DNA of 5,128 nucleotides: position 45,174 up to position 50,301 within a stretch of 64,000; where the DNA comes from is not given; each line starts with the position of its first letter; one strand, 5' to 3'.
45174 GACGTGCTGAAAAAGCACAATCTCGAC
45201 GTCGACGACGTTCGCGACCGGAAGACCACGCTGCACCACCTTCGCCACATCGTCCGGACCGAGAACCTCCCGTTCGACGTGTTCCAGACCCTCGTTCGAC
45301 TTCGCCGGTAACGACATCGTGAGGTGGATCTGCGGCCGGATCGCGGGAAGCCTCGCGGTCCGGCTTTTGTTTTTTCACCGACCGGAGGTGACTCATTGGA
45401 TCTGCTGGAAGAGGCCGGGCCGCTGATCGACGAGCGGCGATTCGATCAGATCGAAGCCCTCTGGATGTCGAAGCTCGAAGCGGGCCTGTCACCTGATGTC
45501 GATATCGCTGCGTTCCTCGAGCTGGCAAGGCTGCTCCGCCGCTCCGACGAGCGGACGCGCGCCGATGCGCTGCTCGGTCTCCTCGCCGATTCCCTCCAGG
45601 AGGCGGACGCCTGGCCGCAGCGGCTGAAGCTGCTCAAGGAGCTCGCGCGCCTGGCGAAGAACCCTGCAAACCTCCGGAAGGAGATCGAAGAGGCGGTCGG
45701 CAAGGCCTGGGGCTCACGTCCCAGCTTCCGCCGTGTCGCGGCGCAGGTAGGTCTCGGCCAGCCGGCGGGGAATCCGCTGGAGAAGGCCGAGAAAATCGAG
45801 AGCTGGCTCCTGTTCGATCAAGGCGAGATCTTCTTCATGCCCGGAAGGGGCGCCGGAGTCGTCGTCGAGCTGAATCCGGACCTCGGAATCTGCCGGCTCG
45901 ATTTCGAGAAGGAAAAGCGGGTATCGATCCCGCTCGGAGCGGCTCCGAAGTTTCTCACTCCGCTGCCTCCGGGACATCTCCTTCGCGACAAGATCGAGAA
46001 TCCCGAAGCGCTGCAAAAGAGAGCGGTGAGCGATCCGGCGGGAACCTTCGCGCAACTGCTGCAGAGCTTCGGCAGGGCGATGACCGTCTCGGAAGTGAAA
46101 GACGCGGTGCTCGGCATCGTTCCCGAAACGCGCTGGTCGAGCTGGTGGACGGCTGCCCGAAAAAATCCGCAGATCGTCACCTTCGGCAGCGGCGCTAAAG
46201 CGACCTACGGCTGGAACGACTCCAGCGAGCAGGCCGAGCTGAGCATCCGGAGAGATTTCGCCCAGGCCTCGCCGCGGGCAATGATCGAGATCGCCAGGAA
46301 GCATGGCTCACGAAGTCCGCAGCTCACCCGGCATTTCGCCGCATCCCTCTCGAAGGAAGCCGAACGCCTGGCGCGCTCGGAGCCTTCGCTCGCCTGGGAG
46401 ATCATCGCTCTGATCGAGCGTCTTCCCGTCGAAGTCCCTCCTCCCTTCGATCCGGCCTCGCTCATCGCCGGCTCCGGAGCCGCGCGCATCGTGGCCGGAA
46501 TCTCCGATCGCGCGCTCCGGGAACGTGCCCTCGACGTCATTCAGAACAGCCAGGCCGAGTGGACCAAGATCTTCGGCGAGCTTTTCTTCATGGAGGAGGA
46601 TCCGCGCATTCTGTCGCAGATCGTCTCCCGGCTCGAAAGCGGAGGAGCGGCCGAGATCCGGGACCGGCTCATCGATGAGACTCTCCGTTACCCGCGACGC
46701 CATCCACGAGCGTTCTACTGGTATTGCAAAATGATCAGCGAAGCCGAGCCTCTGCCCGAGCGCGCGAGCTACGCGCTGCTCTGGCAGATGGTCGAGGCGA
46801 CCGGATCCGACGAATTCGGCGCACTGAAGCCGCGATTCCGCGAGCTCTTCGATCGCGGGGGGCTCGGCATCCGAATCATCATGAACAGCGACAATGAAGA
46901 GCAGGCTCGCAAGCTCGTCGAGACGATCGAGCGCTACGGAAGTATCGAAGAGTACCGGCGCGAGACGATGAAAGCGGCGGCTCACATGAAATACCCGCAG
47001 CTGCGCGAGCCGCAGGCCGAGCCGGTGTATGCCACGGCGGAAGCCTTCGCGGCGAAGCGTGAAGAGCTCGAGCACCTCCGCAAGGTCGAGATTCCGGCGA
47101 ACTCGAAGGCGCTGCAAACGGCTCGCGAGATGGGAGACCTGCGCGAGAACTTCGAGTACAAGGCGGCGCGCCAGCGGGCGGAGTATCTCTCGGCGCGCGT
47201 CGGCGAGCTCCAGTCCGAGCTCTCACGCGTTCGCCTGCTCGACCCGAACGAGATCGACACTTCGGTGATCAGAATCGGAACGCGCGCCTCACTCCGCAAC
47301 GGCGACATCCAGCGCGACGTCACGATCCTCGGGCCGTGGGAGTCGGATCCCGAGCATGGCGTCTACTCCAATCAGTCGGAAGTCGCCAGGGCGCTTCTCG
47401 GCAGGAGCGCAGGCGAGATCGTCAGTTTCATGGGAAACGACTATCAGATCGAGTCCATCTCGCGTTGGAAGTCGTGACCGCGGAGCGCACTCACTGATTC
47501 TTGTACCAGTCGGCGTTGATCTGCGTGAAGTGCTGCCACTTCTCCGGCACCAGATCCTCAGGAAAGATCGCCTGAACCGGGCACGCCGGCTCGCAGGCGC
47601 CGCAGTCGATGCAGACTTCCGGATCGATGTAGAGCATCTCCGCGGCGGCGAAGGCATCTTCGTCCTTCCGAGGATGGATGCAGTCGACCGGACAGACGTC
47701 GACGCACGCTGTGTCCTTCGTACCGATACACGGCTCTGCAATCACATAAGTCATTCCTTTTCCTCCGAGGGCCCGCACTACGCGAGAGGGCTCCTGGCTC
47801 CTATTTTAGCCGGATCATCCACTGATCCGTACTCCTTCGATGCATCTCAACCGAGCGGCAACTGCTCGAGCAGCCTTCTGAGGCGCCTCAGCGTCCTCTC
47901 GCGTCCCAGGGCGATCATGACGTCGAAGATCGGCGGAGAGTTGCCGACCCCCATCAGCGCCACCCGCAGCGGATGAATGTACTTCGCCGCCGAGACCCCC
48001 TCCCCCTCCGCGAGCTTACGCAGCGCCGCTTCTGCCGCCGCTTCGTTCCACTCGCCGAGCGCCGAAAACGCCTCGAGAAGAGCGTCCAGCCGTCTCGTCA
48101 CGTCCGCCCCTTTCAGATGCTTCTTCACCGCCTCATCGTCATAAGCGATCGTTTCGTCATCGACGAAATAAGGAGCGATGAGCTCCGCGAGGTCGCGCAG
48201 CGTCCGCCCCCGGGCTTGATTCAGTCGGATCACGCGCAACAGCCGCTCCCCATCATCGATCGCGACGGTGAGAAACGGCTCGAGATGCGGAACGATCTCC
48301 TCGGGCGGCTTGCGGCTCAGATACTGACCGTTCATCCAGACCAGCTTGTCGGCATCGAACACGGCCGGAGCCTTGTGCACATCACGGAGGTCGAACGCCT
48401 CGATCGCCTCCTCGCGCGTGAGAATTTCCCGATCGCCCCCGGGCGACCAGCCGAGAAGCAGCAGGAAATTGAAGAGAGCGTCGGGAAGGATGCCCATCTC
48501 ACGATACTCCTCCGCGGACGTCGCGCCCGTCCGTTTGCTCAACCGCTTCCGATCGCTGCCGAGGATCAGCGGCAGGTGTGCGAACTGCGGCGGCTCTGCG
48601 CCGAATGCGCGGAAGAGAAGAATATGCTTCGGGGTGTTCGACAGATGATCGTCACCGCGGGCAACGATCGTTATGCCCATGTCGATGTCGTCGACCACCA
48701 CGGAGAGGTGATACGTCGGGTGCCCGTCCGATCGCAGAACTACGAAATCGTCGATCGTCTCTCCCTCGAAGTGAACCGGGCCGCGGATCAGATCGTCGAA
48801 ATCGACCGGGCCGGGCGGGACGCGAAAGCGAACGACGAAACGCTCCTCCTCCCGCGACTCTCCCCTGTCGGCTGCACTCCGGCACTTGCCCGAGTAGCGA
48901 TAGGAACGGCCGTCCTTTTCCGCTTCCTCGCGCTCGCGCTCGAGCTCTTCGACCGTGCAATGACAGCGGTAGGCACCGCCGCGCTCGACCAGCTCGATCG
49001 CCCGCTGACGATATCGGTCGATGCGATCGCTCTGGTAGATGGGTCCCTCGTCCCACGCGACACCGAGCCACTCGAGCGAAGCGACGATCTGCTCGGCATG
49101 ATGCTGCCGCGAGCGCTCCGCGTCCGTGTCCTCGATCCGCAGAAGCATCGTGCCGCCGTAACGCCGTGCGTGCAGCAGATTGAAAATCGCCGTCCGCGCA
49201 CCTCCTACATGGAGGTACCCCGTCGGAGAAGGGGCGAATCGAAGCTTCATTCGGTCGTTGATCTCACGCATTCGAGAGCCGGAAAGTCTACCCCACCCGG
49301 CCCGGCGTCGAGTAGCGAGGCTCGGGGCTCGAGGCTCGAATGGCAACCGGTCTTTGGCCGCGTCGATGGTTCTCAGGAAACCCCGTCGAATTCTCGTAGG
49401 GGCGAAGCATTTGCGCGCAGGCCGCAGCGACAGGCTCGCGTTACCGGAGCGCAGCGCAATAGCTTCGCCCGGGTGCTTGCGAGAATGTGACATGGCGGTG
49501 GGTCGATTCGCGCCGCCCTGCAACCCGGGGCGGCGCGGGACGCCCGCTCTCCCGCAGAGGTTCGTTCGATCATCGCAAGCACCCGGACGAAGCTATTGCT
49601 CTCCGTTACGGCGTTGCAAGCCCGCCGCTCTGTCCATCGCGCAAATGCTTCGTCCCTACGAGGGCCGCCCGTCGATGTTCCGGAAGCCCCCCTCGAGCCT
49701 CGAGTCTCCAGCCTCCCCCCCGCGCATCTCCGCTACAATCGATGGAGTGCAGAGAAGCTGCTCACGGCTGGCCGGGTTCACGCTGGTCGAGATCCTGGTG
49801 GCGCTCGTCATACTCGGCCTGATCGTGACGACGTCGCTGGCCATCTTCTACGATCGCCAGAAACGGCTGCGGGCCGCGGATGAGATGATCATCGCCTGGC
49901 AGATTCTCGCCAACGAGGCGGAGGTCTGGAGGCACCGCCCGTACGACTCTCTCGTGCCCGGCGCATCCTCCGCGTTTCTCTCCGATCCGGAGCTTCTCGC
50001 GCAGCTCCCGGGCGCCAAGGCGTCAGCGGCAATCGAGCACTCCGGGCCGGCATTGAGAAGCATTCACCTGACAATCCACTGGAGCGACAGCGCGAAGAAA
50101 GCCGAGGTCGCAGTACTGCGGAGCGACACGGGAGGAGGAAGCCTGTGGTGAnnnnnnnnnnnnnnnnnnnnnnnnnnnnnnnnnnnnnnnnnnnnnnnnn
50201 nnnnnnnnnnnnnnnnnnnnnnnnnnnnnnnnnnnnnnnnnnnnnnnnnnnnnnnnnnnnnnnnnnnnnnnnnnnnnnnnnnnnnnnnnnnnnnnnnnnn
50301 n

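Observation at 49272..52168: Pseudopilin trio plus orphan TupA-like binding protein form a 2.1-kb module bracketed by two composite repeat clusters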

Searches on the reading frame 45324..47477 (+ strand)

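Call 10: search_protein_families(library=pfam, proteins=[window:45324-47477:+], max_evalue=0.001)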
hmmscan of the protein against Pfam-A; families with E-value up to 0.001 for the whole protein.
window:45324-47477:+ (717 aa): 2 families
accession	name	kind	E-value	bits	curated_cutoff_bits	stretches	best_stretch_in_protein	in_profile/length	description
PF03449.20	GreA_GreB_N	-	1.5e-18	67.2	24.5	1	569-637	2-70/71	Transcription elongation factor, N-terminal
PF01272.25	GreA_GreB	-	4.7e-11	42.9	26.9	1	646-706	3-65/77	Transcription elongation factor, GreA/GreB, C-term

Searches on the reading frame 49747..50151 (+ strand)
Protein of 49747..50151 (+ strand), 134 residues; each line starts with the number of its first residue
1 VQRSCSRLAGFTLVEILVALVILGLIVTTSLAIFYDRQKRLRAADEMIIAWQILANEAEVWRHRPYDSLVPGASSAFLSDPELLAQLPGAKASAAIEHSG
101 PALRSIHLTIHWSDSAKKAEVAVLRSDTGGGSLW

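Call 6: search_protein_families(library=pfam, proteins=[window:49747-50151:+], max_evalue=0.01)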
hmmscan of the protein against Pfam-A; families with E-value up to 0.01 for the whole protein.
window:49747-50151:+ (134 aa): 1 family
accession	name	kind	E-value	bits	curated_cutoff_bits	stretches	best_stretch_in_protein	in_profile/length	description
PF07963.17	N_methyl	-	1.2e-06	28.3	21.2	1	9-29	5-25/27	Prokaryotic N-terminal methylation motif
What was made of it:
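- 49747..50151 (+): pp1: GspI/PilV/ComGE-class minor pilin, 134 aa, GTG start, AG|FTLVEIL. N_methyl scores 28.3 bits against cutoff 21.2 (call 6).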

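Call 9: search_protein_families(library=ncbifam, proteins=[window:49747-50151:+], max_evalue=0.1)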
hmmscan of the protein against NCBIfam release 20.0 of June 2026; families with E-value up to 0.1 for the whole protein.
window:49747-50151:+ (134 aa): 16 families
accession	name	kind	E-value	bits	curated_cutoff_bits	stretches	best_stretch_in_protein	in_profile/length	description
NF041013.1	T4P_ComGE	equivalog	6.7e-07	29.3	49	1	8-60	3-55/83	competence type IV pilus minor pilin ComGE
TIGR02532.1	IV_pilin_GFxxxE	domain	8e-05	22.3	16.3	1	9-28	2-21/24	prepilin-type N-terminal cleavage/methylation domain-containing protein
TIGR01708.2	typeII_sec_gspH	equivalog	0.00015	21.8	80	1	9-42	2-37/169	type II secretion system minor pseudopilin GspH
TIGR01710.1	typeII_sec_gspG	equivalog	0.00037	20.5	88.85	1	10-40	2-32/134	type II secretion system major pseudopilin GspG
TIGR01707.1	gspI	equivalog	0.00045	20.7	44.35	1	10-57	1-48/101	type II secretion system minor pseudopilin GspI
NF047828.1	T3SSXpsI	equivalog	0.00067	19.7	150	0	10-47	3-40/132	type II secretion system protein XpsI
NF041002.1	pilin_ComGF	equivalog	0.00073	19.8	80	1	9-38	2-31/139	competence type IV pilus minor pilin ComGF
TIGR02523.1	type_IV_pilV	equivalog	0.0023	18.4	52.2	1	9-62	2-55/139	type IV pilus modification protein PilV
NF007800.0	PRK10506.1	equivalog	0.0026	17.6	158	1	2-46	2-46/163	prepilin peptidase-dependent protein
NF007660.0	PRK10332.1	equivalog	0.0035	17.8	86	1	1-34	1-33/107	prepilin-type N-terminal cleavage/methylation domain-containing protein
NF038304.1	EPS_HpsC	equivalog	0.0051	16.4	200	1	8-32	20-44/318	hormogonium polysaccharide secretion pseudopilin HpsC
TIGR02599.1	TIGR02599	subfamily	0.0064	15.8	256.5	1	10-45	1-36/361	Verru_Chthon cassette protein C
NF006453.0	PRK08808.1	equivalog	0.048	12.7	295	1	6-24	4-22/211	type II secretion system protein J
NF007848.0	PRK10557.1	equivalog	0.073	12.4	120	1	6-35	8-36/192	prepilin peptidase-dependent protein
NF040982.1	ComGD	equivalog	0.075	13.4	70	0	9-34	2-27/139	competence type IV pilus minor pilin ComGD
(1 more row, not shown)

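Call 97: search_protein_families(library=ncbifam, alignment_id=A7, max_evalue=0.01)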
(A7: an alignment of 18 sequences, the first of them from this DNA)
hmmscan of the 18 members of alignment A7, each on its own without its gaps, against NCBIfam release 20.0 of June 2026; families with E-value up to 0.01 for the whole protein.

A. member 1, seq(134 aa): 12 families
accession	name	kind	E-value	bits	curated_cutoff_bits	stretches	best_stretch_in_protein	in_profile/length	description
NF041013.1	T4P_ComGE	equivalog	6.7e-07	29.3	49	1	8-60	3-55/83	competence type IV pilus minor pilin ComGE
TIGR02532.1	IV_pilin_GFxxxE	domain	8e-05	22.3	16.3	1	9-28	2-21/24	prepilin-type N-terminal cleavage/methylation domain-containing protein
TIGR01708.2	typeII_sec_gspH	equivalog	0.00015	21.8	80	1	9-42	2-37/169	type II secretion system minor pseudopilin GspH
TIGR01710.1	typeII_sec_gspG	equivalog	0.00037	20.5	88.85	1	10-40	2-32/134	type II secretion system major pseudopilin GspG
TIGR01707.1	gspI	equivalog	0.00045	20.7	44.35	1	10-57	1-48/101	type II secretion system minor pseudopilin GspI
NF047828.1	T3SSXpsI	equivalog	0.00067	19.7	150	0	10-47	3-40/132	type II secretion system protein XpsI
NF041002.1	pilin_ComGF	equivalog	0.00073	19.8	80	1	9-38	2-31/139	competence type IV pilus minor pilin ComGF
TIGR02523.1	type_IV_pilV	equivalog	0.0023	18.4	52.2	1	9-62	2-55/139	type IV pilus modification protein PilV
NF007800.0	PRK10506.1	equivalog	0.0034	17.2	158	1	3-46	3-46/163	prepilin peptidase-dependent protein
NF038304.1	EPS_HpsC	equivalog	0.0051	16.4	200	1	8-32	20-44/318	hormogonium polysaccharide secretion pseudopilin HpsC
TIGR02599.1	TIGR02599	subfamily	0.0064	15.8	256.5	1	10-45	1-36/361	Verru_Chthon cassette protein C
NF007660.0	PRK10332.1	equivalog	0.0094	16.5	86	0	4-34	4-33/107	prepilin-type N-terminal cleavage/methylation domain-containing protein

B. families by the number of members that match (of 18 scanned): 20 families
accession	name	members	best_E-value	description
NF041013.1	T4P_ComGE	18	9.9e-08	competence type IV pilus minor pilin ComGE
NF047828.1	T3SSXpsI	17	1.3e-07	type II secretion system protein XpsI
TIGR02532.1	IV_pilin_GFxxxE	16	4.4e-07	prepilin-type N-terminal cleavage/methylation domain-containing protein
NF007800.0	PRK10506.1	15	2.2e-05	prepilin peptidase-dependent protein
NF007660.0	PRK10332.1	14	4.8e-05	prepilin-type N-terminal cleavage/methylation domain-containing protein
NF041002.1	pilin_ComGF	13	7.7e-05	competence type IV pilus minor pilin ComGF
TIGR02523.1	type_IV_pilV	12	4.4e-07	type IV pilus modification protein PilV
TIGR01707.1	gspI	12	1.2e-06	type II secretion system minor pseudopilin GspI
TIGR01708.2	typeII_sec_gspH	12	9.5e-06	type II secretion system minor pseudopilin GspH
NF038304.1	EPS_HpsC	9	8.2e-05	hormogonium polysaccharide secretion pseudopilin HpsC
NF007848.0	PRK10557.1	8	0.00044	prepilin peptidase-dependent protein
TIGR02599.1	TIGR02599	5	0.00034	Verru_Chthon cassette protein C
TIGR01710.1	typeII_sec_gspG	4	0.00037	type II secretion system major pseudopilin GspG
NF007862.0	PRK10574.1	4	0.0013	prepilin peptidase-dependent pilin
NF040982.1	ComGD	2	0.00043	competence type IV pilus minor pilin ComGD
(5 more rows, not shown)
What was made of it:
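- On GspI / PilV / ComGE-type minor pilin: The class signal is nevertheless consistent: 18, 17, 12 and 12 of 18 orthologues hit ComGE, XpsI, GspI and PilV (call 97).
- The pp1 family hits I-type models in 12-18 of 18 members (call 97).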
